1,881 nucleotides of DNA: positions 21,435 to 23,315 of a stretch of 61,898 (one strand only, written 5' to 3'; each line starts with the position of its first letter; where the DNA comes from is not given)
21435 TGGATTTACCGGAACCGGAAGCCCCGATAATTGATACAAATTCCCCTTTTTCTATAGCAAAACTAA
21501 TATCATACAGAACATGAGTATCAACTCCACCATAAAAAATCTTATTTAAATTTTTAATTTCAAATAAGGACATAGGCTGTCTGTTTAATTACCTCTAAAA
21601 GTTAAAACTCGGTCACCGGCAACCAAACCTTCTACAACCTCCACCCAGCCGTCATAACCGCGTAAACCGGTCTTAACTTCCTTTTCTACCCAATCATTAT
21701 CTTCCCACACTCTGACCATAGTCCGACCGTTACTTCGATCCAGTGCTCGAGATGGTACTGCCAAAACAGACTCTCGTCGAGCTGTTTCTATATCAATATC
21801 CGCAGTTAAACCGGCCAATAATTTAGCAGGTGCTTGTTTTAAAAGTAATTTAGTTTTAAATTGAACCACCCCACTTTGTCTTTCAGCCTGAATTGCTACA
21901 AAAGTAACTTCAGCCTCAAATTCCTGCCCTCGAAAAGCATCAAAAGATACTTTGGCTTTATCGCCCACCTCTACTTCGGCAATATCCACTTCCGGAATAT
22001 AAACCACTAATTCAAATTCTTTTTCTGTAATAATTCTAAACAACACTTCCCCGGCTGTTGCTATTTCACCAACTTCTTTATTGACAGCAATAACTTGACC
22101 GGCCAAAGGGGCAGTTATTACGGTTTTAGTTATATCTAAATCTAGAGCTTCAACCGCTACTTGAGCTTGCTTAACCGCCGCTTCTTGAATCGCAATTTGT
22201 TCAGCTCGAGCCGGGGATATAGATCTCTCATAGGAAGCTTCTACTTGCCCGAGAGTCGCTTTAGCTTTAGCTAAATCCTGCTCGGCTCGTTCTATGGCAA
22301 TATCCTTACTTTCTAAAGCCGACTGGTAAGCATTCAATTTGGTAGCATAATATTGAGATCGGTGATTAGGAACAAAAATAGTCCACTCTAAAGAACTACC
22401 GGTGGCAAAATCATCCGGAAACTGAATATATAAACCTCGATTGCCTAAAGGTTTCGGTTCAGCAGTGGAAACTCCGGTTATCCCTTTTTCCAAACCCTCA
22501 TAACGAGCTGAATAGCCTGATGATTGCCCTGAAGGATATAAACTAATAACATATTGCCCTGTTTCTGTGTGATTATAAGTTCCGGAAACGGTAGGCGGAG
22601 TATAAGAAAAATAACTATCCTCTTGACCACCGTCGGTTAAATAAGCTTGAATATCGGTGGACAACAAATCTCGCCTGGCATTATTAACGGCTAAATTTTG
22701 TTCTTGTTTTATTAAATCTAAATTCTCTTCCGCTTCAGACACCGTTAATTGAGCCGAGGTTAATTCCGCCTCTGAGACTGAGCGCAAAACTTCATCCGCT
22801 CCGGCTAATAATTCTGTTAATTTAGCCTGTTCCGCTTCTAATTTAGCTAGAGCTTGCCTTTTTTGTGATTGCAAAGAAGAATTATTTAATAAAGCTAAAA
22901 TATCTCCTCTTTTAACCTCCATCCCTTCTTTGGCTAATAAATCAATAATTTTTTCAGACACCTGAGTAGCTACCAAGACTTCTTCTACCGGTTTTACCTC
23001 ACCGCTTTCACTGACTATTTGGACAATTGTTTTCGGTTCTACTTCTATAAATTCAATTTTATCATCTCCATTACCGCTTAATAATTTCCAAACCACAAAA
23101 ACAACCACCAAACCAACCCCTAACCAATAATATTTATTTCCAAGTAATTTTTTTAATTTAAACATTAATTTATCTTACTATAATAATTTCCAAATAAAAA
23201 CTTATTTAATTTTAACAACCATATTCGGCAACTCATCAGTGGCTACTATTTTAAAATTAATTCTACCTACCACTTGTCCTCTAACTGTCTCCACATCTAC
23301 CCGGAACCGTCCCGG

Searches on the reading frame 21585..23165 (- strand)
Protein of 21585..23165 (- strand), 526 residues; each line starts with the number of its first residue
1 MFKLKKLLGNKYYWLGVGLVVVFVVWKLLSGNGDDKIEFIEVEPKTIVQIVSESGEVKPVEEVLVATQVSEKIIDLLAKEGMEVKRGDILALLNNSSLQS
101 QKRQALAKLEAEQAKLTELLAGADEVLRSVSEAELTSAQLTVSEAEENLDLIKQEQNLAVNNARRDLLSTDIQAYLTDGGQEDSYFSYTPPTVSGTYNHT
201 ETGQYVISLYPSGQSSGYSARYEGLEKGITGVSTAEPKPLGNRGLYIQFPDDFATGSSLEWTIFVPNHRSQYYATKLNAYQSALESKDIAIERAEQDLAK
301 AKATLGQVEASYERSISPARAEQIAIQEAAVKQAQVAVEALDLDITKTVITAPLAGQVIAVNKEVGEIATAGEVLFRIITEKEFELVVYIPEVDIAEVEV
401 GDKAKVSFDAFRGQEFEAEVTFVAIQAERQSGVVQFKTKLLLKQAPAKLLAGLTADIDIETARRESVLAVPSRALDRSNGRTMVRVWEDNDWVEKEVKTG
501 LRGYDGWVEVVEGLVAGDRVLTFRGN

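Call 38: search_protein_families(library=pfam, proteins=[window:21585-23165:-], max_evalue=0.00001)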
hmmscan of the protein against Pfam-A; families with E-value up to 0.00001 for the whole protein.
window:21585-23165:- (526 aa): 2 families
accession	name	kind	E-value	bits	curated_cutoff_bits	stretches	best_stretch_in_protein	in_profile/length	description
PF13437.12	HlyD_3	-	3.2e-14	54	22.2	1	349-450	1-104/106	HlyD family secretion protein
PF16576.10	HlyD_D23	-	6.2e-12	45.7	30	1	293-435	58-196/214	Barrel-sandwich domain of CusB or HlyD membrane-fusion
